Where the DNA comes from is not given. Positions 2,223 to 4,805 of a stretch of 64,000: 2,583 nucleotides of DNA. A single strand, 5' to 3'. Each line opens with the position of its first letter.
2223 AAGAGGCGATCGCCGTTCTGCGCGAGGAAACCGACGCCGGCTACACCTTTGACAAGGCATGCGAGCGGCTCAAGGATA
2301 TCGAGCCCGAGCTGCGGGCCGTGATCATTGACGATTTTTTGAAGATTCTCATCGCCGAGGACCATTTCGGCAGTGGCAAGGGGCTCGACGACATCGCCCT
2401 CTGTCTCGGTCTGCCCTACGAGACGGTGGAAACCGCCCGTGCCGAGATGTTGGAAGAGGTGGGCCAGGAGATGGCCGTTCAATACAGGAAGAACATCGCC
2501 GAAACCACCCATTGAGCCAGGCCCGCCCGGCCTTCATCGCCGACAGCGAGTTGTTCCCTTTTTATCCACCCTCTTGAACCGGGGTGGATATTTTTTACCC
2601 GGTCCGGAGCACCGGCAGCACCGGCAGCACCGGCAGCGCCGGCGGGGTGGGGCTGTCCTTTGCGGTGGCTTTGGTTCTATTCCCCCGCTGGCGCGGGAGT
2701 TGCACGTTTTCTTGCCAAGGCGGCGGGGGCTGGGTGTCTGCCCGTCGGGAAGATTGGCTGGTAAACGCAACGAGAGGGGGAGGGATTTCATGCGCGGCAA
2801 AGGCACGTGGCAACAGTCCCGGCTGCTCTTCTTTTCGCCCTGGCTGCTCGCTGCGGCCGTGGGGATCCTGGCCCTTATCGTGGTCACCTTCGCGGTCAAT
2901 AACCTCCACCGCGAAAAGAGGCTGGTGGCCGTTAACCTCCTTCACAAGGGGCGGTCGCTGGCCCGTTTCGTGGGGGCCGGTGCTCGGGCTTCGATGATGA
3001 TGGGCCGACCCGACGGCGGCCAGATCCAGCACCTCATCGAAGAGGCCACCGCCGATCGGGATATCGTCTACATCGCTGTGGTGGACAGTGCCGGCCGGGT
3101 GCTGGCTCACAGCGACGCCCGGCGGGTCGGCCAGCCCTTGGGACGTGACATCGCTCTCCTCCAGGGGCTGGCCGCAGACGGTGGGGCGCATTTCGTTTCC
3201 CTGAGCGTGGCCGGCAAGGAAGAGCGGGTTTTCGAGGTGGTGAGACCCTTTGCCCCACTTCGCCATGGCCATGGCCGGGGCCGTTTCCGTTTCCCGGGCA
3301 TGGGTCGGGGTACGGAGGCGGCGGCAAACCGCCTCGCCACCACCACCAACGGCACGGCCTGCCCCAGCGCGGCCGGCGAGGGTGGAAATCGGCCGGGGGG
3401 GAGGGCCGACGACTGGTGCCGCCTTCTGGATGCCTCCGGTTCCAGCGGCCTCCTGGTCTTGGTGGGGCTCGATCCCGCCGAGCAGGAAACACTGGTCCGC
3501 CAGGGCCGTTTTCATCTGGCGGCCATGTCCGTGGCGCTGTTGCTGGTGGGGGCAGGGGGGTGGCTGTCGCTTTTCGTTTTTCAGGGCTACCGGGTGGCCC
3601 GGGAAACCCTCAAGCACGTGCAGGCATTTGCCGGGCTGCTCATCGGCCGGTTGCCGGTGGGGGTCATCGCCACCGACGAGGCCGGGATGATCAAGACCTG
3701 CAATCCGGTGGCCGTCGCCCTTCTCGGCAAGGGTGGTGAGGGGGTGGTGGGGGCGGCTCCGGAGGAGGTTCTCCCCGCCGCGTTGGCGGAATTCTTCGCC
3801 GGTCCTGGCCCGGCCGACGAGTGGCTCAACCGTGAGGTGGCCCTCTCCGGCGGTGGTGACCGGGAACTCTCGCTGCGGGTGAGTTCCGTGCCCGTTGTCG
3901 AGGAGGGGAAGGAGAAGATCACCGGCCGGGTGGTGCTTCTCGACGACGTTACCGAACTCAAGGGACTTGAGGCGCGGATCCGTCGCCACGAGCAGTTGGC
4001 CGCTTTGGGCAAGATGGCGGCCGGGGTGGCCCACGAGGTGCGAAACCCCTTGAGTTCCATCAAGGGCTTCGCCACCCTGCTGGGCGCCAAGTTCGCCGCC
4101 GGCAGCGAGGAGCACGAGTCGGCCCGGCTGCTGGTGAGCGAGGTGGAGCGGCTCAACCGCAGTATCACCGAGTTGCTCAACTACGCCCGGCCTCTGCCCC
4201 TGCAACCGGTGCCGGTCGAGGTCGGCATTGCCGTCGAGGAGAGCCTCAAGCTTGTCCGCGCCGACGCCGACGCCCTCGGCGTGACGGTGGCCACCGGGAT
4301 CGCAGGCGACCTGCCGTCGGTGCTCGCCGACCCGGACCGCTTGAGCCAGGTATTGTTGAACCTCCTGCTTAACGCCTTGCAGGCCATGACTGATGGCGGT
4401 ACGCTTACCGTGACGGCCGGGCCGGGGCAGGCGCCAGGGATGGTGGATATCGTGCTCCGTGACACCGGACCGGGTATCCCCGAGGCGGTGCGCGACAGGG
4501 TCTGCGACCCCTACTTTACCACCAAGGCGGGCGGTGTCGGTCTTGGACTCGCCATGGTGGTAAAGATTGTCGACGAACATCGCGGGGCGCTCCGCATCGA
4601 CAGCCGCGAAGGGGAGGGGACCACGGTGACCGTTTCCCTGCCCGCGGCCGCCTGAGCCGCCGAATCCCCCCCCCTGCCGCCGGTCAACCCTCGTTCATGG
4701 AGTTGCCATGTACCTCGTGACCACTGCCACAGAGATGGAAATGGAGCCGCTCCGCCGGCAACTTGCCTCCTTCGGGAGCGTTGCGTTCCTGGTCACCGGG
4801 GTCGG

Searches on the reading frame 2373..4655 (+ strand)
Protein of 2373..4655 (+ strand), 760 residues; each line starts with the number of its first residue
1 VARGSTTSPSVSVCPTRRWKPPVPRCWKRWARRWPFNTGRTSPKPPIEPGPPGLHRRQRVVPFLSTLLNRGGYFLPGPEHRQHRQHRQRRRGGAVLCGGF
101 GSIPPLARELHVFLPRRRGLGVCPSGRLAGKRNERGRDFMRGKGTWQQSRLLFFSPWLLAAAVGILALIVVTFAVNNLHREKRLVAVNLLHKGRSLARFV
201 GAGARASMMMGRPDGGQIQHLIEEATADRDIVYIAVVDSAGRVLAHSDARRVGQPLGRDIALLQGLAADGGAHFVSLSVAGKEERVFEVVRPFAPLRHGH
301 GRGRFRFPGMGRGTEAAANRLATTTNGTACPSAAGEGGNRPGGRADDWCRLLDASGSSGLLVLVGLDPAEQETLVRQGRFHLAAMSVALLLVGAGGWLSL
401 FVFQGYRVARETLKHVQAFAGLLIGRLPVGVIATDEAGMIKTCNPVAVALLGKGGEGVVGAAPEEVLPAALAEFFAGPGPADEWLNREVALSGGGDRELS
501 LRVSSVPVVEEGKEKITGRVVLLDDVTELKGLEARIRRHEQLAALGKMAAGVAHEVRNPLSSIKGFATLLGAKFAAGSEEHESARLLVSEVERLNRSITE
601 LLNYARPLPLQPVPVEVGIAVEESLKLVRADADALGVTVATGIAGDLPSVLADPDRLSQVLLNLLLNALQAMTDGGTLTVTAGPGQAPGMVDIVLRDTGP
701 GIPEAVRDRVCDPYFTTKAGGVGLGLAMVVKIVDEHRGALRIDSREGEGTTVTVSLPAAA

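Call 78: search_protein_families(library=ncbifam, proteins=[window:2373-4655:+], max_evalue=1e-10)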
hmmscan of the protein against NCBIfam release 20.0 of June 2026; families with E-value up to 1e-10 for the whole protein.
window:2373-4655:+ (760 aa): 63 families (the best 25 are shown)
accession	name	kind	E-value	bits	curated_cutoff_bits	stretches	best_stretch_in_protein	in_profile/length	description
NF007688.0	PRK10364.1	equivalog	1.5e-102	343.8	479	2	530-759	225-452/460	two-component system sensor histidine kinase ZraS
NF008468.0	PRK11360.1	equivalog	1.5e-81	274.7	646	1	412-758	262-608/616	two-component system sensor histidine kinase AtoS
NF010411.0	PRK13837.1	equivalog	4.5e-45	154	647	1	516-758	421-675/828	two-component system VirA-like sensor kinase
NF046044.1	PnpS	equivalog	7.4e-42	143.7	400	1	421-757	58-390/390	two-component system histidine kinase PnpS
NF052574.1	HisKinEspCMyxo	equivalog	1.1e-36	126.4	1200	1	482-759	355-638/785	serine histidine kinase EspC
NF053867.1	SprKinKinDBac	equivalog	2.7e-34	118.5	775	1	540-759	281-498/500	sporulation kinase KinD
NF033092.0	HK_WalK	equivalog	7.9e-33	113.9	725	1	429-757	269-593/594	cell wall metabolism sensor histidine kinase WalK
NF038348.1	T2SS_HK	subfamily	1.2e-30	106.5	450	1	593-758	410-573/574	histidine kinase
NF046020.1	HisKinCckABruc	equivalog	3.4e-30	104.6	1000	1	490-757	426-706/868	cell cycle histidine kinase CckA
TIGR02966.1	phoR_proteo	equivalog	2.3e-29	102.5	334.2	1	426-755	14-332/333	phosphate regulon sensor histidine kinase PhoR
NF046026.1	HisKinCckACaul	equivalog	3.2e-29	101.6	1000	1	517-759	274-533/678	cell cycle histidine kinase CckA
NF010076.0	PRK13557.1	subfamily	1.5e-28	99.6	631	1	525-759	143-395/540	histidine kinase famiy protein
NF052573.1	HisKinEspAMyxo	equivalog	2.9e-27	95.1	1400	1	427-759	263-612/755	serine histidine kinase EspA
NF008293.1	PRK11073.1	equivalog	3.5e-27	95.5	240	1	421-757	10-346/349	nitrogen regulation protein NR(II)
NF006800.0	PRK09303.1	equivalog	2.6e-26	92.5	342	1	519-757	127-376/383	histidine kinase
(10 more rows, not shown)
